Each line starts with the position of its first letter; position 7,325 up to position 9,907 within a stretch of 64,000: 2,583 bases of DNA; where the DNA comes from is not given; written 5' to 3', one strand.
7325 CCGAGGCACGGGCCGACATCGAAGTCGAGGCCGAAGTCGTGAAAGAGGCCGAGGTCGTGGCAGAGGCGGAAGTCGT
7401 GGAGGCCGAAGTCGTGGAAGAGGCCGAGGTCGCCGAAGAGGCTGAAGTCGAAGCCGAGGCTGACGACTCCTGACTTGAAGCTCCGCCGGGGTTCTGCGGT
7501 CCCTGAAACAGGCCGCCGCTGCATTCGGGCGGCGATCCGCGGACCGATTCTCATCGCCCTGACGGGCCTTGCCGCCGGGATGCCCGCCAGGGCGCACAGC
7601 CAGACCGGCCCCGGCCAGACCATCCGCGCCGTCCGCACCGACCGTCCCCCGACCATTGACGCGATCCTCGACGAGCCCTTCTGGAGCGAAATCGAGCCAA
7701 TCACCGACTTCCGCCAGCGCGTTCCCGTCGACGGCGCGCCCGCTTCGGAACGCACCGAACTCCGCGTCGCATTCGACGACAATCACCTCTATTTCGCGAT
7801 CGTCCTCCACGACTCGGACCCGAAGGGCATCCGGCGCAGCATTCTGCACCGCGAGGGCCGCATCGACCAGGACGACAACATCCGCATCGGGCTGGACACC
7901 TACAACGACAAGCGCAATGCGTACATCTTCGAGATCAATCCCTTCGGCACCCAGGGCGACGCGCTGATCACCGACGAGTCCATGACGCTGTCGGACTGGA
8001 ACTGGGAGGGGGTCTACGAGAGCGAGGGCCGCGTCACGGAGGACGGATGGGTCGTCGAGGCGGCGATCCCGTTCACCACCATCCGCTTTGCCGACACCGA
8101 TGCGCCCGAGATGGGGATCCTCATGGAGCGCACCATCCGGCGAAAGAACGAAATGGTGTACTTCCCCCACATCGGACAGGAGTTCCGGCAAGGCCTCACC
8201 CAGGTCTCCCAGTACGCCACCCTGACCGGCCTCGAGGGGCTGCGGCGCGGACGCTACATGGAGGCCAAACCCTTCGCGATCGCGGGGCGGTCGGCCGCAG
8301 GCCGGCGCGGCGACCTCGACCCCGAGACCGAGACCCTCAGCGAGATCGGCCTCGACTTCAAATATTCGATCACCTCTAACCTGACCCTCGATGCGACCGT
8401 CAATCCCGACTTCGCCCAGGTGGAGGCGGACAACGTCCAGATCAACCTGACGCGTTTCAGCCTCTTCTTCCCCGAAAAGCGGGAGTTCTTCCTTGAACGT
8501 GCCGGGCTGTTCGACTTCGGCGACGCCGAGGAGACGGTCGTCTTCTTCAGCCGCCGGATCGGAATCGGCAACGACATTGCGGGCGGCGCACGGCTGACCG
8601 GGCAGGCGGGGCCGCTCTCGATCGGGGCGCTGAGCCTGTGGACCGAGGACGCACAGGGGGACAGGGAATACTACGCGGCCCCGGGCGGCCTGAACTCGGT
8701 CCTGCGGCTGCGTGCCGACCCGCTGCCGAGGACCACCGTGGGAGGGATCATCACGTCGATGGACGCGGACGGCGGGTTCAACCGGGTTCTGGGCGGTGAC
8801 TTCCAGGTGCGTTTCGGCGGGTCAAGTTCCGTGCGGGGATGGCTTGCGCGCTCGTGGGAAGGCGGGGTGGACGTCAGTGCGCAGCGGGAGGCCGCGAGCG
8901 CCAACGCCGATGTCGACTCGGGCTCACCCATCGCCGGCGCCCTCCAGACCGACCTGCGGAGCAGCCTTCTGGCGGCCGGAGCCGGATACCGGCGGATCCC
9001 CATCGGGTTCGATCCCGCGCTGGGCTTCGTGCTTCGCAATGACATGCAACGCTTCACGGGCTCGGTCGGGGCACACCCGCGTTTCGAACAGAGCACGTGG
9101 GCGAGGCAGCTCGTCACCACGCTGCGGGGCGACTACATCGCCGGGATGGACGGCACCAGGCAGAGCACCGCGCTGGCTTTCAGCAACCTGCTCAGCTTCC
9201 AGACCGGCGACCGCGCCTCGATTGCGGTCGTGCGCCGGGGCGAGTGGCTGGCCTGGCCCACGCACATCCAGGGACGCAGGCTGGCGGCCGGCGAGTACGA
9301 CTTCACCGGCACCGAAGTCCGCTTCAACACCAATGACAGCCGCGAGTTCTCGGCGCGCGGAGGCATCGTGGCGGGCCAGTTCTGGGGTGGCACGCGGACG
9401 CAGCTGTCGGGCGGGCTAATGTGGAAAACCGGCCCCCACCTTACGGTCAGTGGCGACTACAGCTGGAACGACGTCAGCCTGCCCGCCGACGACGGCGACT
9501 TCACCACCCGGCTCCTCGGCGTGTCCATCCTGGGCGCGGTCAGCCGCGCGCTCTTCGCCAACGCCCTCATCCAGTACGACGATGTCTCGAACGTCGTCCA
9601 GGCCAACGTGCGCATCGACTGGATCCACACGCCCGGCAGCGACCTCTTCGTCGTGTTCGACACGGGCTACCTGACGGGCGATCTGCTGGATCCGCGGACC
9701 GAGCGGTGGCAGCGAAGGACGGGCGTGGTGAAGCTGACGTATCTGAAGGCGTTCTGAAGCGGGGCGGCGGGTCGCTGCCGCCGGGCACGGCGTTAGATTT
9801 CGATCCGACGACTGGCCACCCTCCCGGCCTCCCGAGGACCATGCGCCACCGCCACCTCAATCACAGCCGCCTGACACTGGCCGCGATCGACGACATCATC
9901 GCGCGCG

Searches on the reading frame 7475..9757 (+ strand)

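Call 69: search_protein_families(library=pfam, proteins=[window:7475-9757:+], max_evalue=0.00001)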
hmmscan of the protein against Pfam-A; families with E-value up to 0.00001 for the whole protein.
window:7475-9757:+ (760 aa): 2 families
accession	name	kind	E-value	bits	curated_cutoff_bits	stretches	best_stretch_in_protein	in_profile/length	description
PF19313.5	DUF5916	-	8.2e-22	78.1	22.6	1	282-363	19-95/572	Domain of unknown function (DUF5916)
PF06452.16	CBM9_1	-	1.6e-06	28.6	23.4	1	61-215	1-144/185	Carbohydrate family 9 binding domain-like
